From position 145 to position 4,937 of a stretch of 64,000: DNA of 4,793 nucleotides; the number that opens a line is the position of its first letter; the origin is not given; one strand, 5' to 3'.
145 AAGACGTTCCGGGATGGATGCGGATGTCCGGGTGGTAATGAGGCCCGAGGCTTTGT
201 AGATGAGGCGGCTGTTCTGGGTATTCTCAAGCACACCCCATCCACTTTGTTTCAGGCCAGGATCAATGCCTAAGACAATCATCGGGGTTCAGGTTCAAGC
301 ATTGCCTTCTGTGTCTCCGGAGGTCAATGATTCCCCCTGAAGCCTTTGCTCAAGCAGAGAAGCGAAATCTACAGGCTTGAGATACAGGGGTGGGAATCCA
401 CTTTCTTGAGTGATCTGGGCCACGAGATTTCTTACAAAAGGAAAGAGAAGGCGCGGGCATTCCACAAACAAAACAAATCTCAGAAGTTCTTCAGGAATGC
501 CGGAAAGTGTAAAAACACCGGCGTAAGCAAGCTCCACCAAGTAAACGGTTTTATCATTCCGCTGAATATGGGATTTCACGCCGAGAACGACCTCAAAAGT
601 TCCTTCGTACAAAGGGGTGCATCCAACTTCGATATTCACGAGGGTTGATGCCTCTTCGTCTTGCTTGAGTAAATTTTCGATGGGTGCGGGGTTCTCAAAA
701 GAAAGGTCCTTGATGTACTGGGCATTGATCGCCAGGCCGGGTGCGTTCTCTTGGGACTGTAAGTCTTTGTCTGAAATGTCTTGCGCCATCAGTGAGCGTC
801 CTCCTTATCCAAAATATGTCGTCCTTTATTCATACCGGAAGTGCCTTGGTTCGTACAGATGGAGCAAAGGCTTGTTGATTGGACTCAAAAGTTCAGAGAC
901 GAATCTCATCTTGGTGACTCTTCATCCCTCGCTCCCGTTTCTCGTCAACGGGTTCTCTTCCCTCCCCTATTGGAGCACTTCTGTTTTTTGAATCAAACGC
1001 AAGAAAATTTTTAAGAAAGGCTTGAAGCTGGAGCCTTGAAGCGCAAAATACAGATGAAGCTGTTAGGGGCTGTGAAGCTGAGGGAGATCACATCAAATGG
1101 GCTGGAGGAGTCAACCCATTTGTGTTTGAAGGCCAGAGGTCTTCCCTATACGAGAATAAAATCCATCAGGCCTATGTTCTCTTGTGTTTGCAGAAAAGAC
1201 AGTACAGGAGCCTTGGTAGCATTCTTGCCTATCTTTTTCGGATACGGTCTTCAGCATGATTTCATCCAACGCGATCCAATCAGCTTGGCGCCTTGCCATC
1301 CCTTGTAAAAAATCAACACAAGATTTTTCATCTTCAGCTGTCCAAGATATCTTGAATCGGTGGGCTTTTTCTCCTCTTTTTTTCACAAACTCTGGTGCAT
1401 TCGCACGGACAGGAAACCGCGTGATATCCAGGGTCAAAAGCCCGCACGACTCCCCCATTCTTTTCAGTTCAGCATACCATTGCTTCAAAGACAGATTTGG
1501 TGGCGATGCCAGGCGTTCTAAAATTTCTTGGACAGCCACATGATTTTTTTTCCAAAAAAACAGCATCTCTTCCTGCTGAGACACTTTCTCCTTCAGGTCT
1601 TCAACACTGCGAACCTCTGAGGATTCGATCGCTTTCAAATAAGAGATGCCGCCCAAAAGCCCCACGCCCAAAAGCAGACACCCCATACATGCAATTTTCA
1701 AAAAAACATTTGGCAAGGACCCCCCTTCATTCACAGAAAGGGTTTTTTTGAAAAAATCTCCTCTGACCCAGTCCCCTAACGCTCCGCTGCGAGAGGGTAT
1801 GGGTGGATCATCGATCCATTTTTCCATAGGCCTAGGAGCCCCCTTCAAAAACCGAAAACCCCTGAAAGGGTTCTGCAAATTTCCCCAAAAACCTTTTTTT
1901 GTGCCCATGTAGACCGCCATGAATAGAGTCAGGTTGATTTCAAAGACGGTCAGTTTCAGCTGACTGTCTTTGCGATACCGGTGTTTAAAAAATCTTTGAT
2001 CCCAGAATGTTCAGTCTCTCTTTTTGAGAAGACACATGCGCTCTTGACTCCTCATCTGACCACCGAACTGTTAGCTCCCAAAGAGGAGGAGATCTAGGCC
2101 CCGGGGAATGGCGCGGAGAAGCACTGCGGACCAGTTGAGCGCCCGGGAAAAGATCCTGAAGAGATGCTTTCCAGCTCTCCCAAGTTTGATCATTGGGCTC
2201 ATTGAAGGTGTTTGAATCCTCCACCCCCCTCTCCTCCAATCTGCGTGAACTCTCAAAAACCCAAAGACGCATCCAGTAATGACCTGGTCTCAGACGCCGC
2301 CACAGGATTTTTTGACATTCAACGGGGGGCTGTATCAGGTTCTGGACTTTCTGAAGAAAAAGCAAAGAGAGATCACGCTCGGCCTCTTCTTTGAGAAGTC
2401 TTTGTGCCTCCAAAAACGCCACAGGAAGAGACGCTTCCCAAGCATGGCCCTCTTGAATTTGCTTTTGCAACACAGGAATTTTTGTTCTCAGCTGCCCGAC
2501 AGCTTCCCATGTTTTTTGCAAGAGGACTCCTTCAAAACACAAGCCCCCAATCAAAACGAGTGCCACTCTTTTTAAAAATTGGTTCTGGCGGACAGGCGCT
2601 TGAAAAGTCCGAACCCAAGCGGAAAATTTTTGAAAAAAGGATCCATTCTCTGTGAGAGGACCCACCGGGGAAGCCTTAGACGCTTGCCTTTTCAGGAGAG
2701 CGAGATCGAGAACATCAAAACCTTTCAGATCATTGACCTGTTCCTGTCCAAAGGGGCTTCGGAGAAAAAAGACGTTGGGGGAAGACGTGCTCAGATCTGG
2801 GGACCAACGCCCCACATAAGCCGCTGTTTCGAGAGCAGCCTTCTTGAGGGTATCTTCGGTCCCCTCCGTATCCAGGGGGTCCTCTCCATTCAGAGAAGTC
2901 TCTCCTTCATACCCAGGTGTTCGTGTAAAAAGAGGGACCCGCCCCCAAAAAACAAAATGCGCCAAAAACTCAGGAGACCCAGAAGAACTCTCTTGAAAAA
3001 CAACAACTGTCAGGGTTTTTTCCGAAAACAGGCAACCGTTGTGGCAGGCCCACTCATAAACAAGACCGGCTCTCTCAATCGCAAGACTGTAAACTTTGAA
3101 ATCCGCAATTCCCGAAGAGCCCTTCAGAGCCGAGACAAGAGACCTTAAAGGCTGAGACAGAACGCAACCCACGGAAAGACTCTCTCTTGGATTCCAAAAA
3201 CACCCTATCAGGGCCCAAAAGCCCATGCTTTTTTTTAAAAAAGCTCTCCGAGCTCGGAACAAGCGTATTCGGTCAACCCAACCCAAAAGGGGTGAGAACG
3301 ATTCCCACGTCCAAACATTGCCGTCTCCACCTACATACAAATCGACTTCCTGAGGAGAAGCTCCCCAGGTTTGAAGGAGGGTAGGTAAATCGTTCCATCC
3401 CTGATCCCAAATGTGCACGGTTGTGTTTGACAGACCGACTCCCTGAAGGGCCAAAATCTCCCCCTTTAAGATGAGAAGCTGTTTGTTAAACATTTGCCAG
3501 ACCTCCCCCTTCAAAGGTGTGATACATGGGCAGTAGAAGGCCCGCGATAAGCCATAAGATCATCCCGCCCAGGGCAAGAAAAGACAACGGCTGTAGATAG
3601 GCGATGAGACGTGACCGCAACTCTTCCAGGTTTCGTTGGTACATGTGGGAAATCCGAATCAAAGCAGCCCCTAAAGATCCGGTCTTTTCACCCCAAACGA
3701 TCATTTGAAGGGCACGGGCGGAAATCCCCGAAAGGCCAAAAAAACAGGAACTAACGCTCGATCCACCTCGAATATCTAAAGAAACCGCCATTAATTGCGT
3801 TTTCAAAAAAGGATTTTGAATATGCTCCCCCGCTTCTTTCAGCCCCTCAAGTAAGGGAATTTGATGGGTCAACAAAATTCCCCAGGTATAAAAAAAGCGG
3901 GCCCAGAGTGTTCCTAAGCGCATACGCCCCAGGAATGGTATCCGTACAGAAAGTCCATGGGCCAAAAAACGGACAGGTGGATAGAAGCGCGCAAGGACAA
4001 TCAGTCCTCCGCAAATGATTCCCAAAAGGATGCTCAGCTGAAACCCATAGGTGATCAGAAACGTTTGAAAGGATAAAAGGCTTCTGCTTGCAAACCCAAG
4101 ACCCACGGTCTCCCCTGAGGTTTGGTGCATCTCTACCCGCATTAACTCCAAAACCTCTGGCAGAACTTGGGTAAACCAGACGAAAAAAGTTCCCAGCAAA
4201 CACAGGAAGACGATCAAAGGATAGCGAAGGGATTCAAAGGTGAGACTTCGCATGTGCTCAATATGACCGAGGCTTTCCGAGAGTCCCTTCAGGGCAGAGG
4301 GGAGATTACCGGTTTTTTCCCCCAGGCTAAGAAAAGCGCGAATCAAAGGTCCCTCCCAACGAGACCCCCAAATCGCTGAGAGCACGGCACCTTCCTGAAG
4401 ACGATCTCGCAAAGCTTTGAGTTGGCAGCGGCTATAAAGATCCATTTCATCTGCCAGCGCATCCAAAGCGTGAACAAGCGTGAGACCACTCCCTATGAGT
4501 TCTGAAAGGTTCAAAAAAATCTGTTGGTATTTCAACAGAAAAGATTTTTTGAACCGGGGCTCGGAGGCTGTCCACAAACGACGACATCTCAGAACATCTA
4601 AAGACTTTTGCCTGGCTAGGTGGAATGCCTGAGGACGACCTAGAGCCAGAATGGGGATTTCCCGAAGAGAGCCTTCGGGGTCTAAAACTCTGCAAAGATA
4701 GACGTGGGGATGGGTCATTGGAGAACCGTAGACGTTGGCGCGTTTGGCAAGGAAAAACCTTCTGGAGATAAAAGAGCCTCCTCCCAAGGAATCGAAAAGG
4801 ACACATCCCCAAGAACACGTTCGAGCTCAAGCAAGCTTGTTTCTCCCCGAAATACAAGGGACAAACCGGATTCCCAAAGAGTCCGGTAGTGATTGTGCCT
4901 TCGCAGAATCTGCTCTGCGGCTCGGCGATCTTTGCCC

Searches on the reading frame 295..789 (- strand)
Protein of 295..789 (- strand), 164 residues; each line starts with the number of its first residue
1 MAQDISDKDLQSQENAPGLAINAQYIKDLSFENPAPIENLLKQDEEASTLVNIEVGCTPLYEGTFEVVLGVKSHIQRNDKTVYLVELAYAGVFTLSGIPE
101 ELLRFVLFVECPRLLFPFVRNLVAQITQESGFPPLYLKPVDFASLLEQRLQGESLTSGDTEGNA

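Call 35: search_protein_families(library=pfam, proteins=[window:295-789:-], max_evalue=0.0001)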
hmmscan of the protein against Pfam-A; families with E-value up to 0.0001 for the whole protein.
window:295-789:- (164 aa): 1 family
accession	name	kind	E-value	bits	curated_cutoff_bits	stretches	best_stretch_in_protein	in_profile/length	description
PF02556.19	SecB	-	3.7e-43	147.3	26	1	13-151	2-139/141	Preprotein translocase subunit SecB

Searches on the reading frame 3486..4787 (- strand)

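Call 35: search_protein_families(library=pfam, proteins=[window:3486-4787:-], max_evalue=0.0001)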
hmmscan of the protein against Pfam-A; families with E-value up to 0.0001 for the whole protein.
window:3486-4787:- (433 aa): 1 family
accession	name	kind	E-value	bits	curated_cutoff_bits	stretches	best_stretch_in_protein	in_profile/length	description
PF00482.28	T2SSF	-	7.7e-33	113.6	25.2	2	298-420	1-125/125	Type II secretion system (T2SS), protein F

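Call 71: search_protein_families(library=ncbifam, proteins=[window:3486-4787:-], max_evalue=0.001)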
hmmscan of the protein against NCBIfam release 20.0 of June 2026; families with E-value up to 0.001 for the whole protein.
window:3486-4787:- (433 aa): 6 families
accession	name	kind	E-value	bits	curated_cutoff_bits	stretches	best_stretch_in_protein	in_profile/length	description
TIGR02120.1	GspF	equivalog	1.7e-39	136.2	424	1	93-421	71-394/401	type II secretion system inner membrane protein GspF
NF007861.0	PRK10573.1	equivalog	1.1e-36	126.8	401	1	24-423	1-393/401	protein transport protein HofC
NF041012.2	T4P_ComGB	equivalog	7.7e-31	107.7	240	1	88-424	4-330/332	competence type IV pilus assembly protein ComGB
NF052607.1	T4PiliAsmPilCThrm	equivalog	3.8e-23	82.2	700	1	90-423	70-399/406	type IV pilus assembly protein PilC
NF047826.1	T3SSXpsF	equivalog_domain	1.6e-20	73.3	650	1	81-423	65-399/405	type II secretion system protein XpsF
NF052606.1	T4PiliAsmPilCMyx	equivalog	6.2e-16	58.2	700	1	94-423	89-413/419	type IV pilus assembly protein PilC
